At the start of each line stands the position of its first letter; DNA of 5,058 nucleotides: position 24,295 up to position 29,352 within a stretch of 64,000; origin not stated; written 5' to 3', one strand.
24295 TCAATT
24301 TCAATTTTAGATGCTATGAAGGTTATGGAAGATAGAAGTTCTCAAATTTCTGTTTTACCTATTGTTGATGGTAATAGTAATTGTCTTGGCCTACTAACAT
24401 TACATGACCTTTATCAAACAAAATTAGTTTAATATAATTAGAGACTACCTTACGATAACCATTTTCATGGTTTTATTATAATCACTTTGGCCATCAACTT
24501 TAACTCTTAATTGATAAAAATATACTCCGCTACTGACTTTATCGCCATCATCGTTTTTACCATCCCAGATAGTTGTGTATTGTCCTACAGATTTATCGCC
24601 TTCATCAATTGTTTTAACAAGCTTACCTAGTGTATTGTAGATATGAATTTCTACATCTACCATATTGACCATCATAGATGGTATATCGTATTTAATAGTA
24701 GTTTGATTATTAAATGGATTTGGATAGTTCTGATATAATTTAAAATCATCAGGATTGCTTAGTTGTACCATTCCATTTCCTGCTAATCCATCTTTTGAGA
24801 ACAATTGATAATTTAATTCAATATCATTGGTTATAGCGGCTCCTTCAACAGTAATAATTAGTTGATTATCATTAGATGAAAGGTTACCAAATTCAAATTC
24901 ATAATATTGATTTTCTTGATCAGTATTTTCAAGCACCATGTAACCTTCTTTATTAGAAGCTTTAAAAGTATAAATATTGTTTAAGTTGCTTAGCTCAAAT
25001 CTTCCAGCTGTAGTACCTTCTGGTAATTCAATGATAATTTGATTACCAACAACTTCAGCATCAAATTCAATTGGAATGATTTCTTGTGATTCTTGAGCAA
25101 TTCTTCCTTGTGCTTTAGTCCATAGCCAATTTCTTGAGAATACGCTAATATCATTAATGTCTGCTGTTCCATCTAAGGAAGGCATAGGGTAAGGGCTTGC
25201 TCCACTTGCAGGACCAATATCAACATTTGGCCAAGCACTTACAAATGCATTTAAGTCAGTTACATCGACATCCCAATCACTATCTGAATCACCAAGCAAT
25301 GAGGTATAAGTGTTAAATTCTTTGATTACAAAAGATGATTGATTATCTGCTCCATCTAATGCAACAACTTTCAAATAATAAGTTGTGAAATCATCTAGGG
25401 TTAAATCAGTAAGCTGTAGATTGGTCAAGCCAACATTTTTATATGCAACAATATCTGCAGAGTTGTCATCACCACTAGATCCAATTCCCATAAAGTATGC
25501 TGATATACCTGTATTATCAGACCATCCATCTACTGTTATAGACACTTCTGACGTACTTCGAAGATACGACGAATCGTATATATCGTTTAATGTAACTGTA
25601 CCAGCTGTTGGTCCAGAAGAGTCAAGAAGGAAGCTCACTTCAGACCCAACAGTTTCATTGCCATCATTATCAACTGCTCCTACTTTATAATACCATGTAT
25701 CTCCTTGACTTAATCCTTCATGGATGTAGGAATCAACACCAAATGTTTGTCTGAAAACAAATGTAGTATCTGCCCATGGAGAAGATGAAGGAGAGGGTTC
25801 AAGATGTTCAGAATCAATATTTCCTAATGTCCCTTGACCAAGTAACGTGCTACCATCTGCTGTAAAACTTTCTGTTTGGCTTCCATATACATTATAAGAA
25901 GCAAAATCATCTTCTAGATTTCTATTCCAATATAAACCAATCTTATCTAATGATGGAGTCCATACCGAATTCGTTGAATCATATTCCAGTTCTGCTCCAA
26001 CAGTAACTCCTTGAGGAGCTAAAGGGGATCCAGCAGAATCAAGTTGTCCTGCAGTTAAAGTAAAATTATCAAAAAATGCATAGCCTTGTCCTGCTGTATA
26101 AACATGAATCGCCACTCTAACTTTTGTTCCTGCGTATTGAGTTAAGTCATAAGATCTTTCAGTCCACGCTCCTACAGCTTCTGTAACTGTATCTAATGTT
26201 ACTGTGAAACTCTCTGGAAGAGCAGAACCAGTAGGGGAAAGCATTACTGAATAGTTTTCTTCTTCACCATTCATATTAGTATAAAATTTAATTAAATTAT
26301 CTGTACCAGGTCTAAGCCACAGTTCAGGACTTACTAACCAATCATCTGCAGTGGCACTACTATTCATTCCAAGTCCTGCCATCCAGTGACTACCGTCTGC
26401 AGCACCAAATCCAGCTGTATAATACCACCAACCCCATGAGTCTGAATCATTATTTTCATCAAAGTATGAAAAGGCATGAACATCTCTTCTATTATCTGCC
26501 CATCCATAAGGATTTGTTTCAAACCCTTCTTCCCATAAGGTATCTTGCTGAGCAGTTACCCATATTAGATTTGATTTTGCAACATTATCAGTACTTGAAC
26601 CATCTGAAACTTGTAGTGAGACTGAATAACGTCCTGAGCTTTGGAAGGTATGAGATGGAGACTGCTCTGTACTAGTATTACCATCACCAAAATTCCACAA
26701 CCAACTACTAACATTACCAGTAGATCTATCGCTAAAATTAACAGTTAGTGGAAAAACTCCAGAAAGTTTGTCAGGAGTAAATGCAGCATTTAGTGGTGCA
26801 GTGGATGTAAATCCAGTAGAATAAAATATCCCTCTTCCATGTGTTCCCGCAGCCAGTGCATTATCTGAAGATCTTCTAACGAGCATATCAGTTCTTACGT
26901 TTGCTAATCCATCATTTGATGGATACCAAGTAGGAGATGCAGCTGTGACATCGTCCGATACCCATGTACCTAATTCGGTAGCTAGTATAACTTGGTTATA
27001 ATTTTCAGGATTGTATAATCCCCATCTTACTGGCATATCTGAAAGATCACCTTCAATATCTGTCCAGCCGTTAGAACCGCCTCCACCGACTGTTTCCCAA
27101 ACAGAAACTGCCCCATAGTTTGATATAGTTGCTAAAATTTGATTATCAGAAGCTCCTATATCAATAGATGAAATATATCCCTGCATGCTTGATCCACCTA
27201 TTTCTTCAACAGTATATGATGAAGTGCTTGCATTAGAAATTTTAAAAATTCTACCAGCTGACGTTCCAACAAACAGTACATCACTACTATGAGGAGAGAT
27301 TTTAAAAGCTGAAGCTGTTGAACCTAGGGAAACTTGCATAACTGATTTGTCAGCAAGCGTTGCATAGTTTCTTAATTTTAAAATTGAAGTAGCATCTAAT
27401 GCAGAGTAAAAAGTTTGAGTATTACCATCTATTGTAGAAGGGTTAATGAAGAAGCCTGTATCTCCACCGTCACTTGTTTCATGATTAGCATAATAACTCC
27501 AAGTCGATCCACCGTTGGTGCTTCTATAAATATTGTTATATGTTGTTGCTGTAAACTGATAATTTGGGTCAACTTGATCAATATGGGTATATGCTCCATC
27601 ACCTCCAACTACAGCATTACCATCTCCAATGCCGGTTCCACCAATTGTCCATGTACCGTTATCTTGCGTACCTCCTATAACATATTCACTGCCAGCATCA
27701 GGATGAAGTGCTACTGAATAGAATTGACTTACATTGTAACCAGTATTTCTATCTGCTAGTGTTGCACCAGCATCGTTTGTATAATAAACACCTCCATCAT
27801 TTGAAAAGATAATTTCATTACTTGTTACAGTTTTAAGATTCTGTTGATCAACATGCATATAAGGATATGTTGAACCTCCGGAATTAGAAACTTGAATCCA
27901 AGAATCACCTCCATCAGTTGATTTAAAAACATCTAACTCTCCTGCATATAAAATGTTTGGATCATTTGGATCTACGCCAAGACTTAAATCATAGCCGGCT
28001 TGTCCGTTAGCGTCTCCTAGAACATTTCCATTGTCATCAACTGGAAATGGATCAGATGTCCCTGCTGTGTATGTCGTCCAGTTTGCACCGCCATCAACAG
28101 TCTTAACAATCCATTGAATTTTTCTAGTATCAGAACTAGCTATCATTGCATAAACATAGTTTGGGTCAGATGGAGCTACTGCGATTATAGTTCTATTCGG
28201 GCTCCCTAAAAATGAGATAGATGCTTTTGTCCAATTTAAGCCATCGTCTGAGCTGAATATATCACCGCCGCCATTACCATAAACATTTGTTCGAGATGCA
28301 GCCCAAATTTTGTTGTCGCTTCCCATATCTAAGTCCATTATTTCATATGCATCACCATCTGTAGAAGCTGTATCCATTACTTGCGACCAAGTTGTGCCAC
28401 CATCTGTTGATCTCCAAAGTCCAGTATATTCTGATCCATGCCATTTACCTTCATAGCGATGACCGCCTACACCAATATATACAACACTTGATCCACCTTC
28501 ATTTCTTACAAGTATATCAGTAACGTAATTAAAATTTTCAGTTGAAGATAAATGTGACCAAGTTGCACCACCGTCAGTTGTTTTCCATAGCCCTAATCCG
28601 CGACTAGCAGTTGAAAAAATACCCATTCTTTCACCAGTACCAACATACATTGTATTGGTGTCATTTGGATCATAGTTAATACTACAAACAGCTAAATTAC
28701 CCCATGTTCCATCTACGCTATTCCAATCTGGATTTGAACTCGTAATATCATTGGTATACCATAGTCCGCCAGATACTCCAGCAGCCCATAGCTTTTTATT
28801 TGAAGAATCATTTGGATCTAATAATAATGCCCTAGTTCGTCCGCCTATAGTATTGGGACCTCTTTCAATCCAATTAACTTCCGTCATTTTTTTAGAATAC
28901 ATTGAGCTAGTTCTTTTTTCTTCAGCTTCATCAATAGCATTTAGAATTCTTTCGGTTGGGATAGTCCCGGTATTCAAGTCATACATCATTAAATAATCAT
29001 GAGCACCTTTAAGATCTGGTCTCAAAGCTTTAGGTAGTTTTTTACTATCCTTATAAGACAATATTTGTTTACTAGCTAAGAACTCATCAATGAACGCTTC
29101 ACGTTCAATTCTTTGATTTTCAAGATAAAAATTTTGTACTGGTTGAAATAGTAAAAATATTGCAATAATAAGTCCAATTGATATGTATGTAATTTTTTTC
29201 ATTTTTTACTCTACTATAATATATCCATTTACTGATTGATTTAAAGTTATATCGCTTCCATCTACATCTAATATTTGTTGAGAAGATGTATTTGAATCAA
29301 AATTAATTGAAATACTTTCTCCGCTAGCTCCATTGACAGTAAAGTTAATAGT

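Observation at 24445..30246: Adjacent cohesin-like lipoprotein and dockerin-like giant T9SS protein: candidate two-gene surface-tethering module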

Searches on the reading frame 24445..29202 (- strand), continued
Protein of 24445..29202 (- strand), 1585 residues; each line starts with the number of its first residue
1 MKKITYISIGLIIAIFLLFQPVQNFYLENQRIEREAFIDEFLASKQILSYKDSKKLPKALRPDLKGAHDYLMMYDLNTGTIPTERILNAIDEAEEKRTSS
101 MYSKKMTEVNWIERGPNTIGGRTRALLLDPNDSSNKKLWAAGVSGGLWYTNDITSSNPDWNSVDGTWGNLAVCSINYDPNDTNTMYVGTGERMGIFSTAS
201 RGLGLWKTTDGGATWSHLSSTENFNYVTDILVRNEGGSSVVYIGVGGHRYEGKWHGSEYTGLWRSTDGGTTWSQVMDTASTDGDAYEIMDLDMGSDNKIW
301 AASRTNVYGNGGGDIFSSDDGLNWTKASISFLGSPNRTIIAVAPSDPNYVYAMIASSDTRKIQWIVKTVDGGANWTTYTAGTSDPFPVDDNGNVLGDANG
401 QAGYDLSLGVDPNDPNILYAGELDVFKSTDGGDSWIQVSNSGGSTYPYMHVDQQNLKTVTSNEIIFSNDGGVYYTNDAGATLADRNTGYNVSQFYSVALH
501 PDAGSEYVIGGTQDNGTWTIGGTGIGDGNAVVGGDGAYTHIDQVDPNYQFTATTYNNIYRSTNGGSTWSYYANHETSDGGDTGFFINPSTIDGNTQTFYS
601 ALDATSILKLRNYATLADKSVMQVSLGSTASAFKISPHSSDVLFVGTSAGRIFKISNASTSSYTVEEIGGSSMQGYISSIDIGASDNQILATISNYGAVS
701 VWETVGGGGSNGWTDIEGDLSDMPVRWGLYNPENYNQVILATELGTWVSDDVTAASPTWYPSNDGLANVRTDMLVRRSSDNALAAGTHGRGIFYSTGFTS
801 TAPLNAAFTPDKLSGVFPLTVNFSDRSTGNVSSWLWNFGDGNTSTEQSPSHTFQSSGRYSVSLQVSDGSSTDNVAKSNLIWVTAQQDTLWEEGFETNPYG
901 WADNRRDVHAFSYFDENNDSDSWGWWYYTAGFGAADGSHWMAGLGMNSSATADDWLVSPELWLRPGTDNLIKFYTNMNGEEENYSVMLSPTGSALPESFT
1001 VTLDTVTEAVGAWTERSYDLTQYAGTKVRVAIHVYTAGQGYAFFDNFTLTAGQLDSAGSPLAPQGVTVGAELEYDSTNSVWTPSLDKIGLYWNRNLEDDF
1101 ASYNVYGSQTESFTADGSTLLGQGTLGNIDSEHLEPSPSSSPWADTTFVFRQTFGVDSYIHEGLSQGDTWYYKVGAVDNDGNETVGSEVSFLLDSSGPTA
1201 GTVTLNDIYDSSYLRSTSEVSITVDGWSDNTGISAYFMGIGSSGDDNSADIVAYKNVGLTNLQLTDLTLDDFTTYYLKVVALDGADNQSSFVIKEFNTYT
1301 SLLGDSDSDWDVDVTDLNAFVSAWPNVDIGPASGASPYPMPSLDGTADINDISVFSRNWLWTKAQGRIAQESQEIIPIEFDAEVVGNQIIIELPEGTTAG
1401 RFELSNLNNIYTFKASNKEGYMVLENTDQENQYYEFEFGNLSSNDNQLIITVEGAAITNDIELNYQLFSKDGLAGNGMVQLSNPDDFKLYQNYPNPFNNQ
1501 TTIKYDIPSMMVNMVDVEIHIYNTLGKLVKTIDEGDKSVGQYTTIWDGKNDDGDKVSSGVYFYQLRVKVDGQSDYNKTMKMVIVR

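Call 14: find_encoding_contigs(protein=P0115, flank=8000, max_places=2)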
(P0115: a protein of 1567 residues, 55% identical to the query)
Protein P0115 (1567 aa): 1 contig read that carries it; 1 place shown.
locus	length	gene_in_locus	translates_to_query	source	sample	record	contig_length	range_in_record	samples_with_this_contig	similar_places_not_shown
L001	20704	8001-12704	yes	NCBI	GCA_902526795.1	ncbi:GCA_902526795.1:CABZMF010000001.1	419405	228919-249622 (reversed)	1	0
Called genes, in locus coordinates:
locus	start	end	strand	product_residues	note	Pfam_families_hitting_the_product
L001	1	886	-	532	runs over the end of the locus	-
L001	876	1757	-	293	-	PF01336:tRNA_anti-codon (weak)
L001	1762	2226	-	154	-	PF01475:FUR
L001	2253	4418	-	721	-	PF00580:UvrD-helicase, PF13245:AAA_19, PF13361:UvrD_C, PF13538:UvrD_C_2, PF21196:PcrA_UvrD_tudor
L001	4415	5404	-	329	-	PF02618:YceG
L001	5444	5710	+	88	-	PF11297:DUF3098 (faint)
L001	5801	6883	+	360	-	PF03435:Sacchrp_dh_NADP, PF16653:Sacchrp_dh_C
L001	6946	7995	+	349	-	PF00801:PKD (weak), PF18911:PKD_4, PF00801:PKD, PF00963:Cohesin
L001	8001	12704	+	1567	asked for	PF00801:PKD, PF18911:PKD_4, PF13585:CHU_C (weak), PF13860:FlgD_ig, PF18962:Por_Secre_tail (faint)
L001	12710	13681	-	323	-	PF01380:SIS, PF00571:CBS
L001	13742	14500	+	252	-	PF00106:adh_short, PF08659:KR, PF13561:adh_short_C2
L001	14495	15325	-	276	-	PF00892:EamA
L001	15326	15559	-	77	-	PF01329:Pterin_4a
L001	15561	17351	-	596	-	PF03600:CitMHS, PF02080:TrkA_C, PF00939:Na_sulph_symp, PF03600:CitMHS (weak)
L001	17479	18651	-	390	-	PF01053:Cys_Met_Meta_PP, PF06838:Met_gamma_lyase (weak), PF01041:DegT_DnrJ_EryC1 (faint), PF00155:Aminotran_1_2 (weak), PF00266:Aminotran_5 (weak)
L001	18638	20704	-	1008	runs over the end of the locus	PF07517:SecA_DEAD, PF00270:DEAD (weak), PF01043:SecA_PP_bind, PF21090:P-loop_SecA, PF07516:SecA_SW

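Call 15: find_encoding_contigs(protein=P0089, flank=8000, max_places=2)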
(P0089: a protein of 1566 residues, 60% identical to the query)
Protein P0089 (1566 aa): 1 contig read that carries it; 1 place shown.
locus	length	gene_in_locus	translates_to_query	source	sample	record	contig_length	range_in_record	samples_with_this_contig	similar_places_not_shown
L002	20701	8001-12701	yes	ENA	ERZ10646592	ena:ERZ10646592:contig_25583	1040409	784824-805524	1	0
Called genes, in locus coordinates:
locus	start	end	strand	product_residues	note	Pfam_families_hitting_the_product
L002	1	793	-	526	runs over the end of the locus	-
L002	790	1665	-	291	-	PF01336:tRNA_anti-codon (weak)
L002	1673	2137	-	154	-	PF01475:FUR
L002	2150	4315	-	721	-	PF00580:UvrD-helicase, PF13245:AAA_19, PF13361:UvrD_C, PF13538:UvrD_C_2, PF21196:PcrA_UvrD_tudor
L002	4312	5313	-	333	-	PF02618:YceG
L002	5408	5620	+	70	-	PF11297:DUF3098 (faint)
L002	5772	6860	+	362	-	PF03435:Sacchrp_dh_NADP, PF16653:Sacchrp_dh_C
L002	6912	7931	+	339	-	PF18911:PKD_4, PF00801:PKD, PF18911:PKD_4, PF00801:PKD, PF00963:Cohesin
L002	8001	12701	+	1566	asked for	PF18911:PKD_4, PF00801:PKD, PF13585:CHU_C (weak), PF13860:FlgD_ig, PF18962:Por_Secre_tail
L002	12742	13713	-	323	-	PF01380:SIS, PF00571:CBS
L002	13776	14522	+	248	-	PF00106:adh_short, PF08659:KR, PF13561:adh_short_C2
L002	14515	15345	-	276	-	PF00892:EamA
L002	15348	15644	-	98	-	PF01329:Pterin_4a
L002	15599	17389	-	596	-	-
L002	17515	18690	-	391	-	PF01053:Cys_Met_Meta_PP, PF00155:Aminotran_1_2, PF06838:Met_gamma_lyase (weak), PF01041:DegT_DnrJ_EryC1 (faint), PF00266:Aminotran_5 (weak)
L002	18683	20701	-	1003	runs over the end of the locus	PF07517:SecA_DEAD, PF00270:DEAD (weak), PF01043:SecA_PP_bind, PF21090:P-loop_SecA, PF07516:SecA_SW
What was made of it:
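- Around the window locus the whole neighbourhood is syntenic in L001 and L002 (calls 14, 15).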

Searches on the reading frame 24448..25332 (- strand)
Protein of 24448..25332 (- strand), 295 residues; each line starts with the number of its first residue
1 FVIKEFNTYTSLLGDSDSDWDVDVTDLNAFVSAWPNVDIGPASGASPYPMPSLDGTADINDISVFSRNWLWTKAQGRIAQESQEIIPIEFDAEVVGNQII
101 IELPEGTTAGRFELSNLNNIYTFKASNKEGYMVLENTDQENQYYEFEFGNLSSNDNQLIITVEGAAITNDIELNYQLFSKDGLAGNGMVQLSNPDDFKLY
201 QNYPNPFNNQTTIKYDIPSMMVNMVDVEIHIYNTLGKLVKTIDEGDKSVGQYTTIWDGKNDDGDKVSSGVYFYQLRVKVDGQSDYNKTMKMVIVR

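Call 31: search_protein_families(library=pfam, alignment_id=A2, max_evalue=1)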
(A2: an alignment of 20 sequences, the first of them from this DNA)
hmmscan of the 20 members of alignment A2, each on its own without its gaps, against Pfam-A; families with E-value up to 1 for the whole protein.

A. member 1, seq(295 aa): 4 families
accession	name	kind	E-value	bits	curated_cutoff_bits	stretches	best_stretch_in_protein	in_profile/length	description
PF13860.13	FlgD_ig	-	1.1e-11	45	27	1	226-278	24-74/79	FlgD Ig-like domain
PF13585.12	CHU_C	-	2.1e-07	31.4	27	1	214-283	17-78/86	CHU_C Type IX secretion signal domain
PF18962.6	Por_Secre_tail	-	2.4e-05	25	27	1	203-276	2-63/75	Secretion system C-terminal sorting domain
PF22692.1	LlgE_F_G_D1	-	0.25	12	27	0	129-174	5-48/64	Flagellar hook protein FlgE/F/G D1 domain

B. families by the number of members that match (of 20 scanned): 20 families
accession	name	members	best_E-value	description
PF13860.13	FlgD_ig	20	8.5e-12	FlgD Ig-like domain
PF18962.6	Por_Secre_tail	20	8e-11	Secretion system C-terminal sorting domain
PF13585.12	CHU_C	15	2.1e-07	CHU_C Type IX secretion signal domain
PF00404.24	Dockerin_1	4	0.00065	Dockerin type I domain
PF00963.24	Cohesin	3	2.8e-05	Cohesin domain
PF10029.15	DUF2271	2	0.0092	Predicted periplasmic protein (DUF2271)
PF04234.18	CopC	2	0.023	CopC domain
PF17786.7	Mannosidase_ig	1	0.0012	Mannosidase Ig/CBM-like domain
PF19909.4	DUF6382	1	0.058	Domain of unknown function (DUF6382)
PF13318.11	AtzG-like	1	0.068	1-carboxybiuret hydrolase subunit AtzG-like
PF09255.16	Antig_Caf1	1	0.09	Caf1 Capsule antigen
PF01835.25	MG2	1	0.093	MG2 domain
PF07790.16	Pilin_N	1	0.11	Archaeal Type IV pilin, N-terminal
PF14478.12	DUF4430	1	0.11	Domain of unknown function (DUF4430)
PF13468.12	Glyoxalase_3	1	0.24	Glyoxalase-like domain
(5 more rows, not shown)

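Call 33: search_solved_structures(query=A2, max_evalue=10, show_alignments=3)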
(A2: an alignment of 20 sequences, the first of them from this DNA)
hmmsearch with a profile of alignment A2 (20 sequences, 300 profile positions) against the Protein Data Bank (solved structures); distinct sequences matched with E-value up to 10: 19.
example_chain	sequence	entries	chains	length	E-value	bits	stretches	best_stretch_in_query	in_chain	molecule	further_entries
7eh9_A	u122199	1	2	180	2.7e-08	36.6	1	234-289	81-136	Basal-body rod modification protein FlgD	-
7bhq_A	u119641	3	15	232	3.1e-08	36.4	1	234-289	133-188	Basal-body rod modification protein FlgD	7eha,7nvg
3osv_A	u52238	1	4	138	1.7e-06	30.7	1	234-287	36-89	Flagellar basal-body rod modification protein FlgD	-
3c12_A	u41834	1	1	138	4.8e-05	25.9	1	235-285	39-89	Flagellar protein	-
6za2_A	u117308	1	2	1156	9.3e-05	25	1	217-299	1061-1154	Por secretion system protein porU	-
4zzf_A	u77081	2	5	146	0.0073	18.8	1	238-284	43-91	Flagellar basal body rod modification protein | Basal-body rod modification protein FlgD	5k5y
4zzk_A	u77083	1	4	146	0.0073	18.8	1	238-284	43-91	Basal-body rod modification protein FlgD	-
5m11_A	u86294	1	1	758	0.011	18.2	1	217-284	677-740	Immunoreactive 84kD antigen PG93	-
8glj_D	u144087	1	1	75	0.026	17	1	217-297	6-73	Por secretion system C-terminal sorting domain-containing protein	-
8ppr_G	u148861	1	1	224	0.036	16.5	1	75-180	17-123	Kinetochore protein Spc25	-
5lxv_B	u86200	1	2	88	0.22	13.9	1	9-39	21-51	Carbohydrate-binding protein WP_009985128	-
2vn5_B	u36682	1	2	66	0.23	13.8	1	13-68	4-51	ENDOGLUCANASE A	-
4fl4_A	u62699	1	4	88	0.24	13.8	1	8-66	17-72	Glycoside hydrolase family 9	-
8ajy_B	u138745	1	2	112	0.27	13.6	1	5-43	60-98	Dockerin from ScaH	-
9mt4_P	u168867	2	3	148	0.27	13.6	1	139-208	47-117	Tube protein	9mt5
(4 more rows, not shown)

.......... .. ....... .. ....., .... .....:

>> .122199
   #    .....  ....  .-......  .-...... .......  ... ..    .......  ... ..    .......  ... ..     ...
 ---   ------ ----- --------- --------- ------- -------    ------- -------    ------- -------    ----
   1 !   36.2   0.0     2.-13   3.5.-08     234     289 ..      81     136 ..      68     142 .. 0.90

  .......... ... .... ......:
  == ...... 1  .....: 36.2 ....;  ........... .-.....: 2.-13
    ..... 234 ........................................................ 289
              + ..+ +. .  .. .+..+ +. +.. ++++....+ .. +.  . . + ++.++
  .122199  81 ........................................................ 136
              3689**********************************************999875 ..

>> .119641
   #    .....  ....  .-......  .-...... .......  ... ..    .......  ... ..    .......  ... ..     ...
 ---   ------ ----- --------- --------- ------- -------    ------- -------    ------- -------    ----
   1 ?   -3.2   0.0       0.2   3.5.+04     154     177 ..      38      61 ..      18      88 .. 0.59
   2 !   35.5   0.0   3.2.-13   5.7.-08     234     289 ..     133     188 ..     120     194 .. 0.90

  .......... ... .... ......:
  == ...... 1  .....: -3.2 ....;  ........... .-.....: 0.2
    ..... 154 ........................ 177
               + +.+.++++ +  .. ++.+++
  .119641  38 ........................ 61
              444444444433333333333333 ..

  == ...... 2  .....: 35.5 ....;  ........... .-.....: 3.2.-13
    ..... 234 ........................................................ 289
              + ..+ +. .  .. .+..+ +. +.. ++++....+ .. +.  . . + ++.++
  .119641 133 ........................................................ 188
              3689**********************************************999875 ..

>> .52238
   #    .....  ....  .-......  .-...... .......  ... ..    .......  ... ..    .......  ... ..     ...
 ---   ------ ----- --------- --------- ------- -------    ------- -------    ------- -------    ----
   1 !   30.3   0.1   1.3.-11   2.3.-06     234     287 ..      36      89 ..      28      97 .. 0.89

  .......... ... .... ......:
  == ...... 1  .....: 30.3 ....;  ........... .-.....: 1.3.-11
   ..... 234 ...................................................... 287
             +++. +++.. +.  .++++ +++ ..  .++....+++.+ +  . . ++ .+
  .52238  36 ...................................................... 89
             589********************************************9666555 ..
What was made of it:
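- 24448..24726 (-): B aa 1493-1585: T9SS type A C-terminal sorting domain. The cassette profile hits the PorU and PG93 sorting domains (call 33).
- On T9SS type A cargo: The cassette profile hits the PorU, PG93 and 8glj sorting domains (call 33).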

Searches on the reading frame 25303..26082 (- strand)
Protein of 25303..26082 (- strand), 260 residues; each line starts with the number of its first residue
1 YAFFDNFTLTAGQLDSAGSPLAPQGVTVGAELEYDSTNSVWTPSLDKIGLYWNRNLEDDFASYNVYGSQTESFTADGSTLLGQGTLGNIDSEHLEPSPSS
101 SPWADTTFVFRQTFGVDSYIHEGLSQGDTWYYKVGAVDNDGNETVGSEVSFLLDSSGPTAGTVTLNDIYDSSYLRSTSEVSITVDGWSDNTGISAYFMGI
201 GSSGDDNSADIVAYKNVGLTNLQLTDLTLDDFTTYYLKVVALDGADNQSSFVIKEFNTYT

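Call 69: search_protein_families(library=pfam, proteins=[window:25303-26082:-], max_evalue=0.01)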
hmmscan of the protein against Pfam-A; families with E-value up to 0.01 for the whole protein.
seq(260 aa): 0 families

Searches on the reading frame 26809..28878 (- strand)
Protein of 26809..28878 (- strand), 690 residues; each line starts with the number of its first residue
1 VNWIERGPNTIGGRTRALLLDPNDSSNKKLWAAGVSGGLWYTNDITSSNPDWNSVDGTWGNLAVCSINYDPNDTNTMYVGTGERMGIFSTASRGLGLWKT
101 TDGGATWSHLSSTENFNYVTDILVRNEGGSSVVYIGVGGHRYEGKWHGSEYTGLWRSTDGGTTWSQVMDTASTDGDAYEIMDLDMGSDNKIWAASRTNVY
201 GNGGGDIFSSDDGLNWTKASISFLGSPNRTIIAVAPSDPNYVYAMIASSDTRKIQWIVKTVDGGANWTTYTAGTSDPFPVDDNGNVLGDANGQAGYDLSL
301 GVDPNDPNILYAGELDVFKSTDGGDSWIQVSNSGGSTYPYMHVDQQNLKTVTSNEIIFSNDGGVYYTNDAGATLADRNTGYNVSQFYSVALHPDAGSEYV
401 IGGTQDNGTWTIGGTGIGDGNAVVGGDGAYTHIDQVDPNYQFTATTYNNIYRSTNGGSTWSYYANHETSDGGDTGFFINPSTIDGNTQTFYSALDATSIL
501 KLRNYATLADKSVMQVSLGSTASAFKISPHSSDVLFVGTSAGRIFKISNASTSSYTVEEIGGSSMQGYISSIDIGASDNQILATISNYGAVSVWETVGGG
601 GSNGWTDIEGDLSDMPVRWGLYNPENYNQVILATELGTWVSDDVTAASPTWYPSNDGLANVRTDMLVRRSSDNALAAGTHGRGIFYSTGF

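Call 68: search_solved_structures(query=window:26809-28878:-, max_evalue=0.01)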
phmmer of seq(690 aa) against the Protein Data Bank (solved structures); distinct sequences matched with E-value up to 0.01: 2.
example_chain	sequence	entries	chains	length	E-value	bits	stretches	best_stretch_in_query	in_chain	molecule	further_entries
6p2m_A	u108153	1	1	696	1e-08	37.5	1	14-249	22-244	Type 3a cellulose-binding domain protein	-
3b7f_A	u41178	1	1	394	0.0064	18.3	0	90-167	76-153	Glycosyl hydrolase, BNR repeat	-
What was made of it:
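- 26803..28881 (-): B aa 108-800: BNR/sortilin-type beta-propeller region (the cargo; function unknown). PDB 6p2m_A at 1e-8 and 3b7f BNR glycosyl hydrolase at 6e-3 (call 68).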
